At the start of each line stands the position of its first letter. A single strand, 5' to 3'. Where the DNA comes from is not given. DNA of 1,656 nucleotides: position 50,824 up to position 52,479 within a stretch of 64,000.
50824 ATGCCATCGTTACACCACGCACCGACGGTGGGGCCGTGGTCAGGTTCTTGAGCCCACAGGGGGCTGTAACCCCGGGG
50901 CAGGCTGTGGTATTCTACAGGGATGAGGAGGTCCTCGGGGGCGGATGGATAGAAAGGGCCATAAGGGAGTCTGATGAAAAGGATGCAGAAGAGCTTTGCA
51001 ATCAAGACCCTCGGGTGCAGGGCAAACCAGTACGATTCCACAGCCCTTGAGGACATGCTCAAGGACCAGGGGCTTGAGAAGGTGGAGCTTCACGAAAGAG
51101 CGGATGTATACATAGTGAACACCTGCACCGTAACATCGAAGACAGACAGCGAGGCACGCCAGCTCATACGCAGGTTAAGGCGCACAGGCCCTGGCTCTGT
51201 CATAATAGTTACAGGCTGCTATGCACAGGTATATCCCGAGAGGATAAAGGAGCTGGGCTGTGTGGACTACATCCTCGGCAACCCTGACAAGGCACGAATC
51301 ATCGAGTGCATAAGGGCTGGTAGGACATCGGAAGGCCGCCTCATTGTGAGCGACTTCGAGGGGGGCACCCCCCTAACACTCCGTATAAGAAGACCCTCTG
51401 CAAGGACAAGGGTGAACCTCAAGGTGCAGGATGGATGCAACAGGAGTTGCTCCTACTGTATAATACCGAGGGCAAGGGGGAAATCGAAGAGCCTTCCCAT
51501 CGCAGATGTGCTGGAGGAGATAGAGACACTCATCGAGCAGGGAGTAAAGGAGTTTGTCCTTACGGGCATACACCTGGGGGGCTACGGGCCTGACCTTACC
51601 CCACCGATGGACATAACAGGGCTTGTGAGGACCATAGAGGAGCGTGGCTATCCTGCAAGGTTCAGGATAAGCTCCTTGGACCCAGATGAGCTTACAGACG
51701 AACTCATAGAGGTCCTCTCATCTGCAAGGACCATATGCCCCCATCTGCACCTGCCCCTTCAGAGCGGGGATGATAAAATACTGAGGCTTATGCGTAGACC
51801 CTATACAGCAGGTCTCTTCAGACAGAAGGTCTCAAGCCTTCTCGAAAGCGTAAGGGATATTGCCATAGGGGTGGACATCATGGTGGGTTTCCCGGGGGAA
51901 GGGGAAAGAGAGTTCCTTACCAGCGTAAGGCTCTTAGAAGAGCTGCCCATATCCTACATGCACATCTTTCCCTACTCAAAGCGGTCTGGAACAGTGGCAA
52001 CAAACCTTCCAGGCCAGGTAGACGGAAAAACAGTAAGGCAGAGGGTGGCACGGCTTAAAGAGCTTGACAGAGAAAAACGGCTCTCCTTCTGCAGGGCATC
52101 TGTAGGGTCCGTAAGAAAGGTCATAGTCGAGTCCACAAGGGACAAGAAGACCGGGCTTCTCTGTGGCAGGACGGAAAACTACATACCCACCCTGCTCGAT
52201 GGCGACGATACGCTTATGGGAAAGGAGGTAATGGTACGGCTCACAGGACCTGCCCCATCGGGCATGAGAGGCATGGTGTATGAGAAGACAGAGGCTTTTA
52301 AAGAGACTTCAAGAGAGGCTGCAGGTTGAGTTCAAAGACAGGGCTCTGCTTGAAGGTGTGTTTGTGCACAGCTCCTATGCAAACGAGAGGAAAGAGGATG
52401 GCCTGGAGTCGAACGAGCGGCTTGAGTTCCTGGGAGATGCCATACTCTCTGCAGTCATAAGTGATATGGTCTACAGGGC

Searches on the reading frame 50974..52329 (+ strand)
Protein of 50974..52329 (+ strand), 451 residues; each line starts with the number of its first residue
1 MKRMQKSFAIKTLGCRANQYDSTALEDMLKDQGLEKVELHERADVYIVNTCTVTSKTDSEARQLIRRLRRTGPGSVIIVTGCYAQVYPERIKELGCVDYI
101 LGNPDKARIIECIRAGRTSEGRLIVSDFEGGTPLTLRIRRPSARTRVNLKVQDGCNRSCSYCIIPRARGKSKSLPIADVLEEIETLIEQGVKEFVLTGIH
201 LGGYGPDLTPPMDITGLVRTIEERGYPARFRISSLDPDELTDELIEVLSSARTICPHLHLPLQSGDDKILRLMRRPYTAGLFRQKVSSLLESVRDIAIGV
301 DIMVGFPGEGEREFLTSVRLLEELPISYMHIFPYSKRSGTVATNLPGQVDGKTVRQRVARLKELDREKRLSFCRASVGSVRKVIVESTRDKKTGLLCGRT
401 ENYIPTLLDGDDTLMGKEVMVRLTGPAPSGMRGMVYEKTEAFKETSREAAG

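Call 74: search_protein_families(library=pfam, proteins=[window:50974-52329:+], max_evalue=0.0001)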
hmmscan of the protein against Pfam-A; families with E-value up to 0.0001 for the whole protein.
window:50974-52329:+ (451 aa): 3 families
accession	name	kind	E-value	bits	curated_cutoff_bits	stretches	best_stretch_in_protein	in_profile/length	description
PF00919.26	UPF0004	-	1.4e-27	96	27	1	8-102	2-98/98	Uncharacterized protein family UPF0004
PF04055.27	Radical_SAM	-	5.1e-25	89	29.5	1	150-321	2-166/166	Radical SAM superfamily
PF01938.26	TRAM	-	9.6e-05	22.6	21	0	376-424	3-49/61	TRAM domain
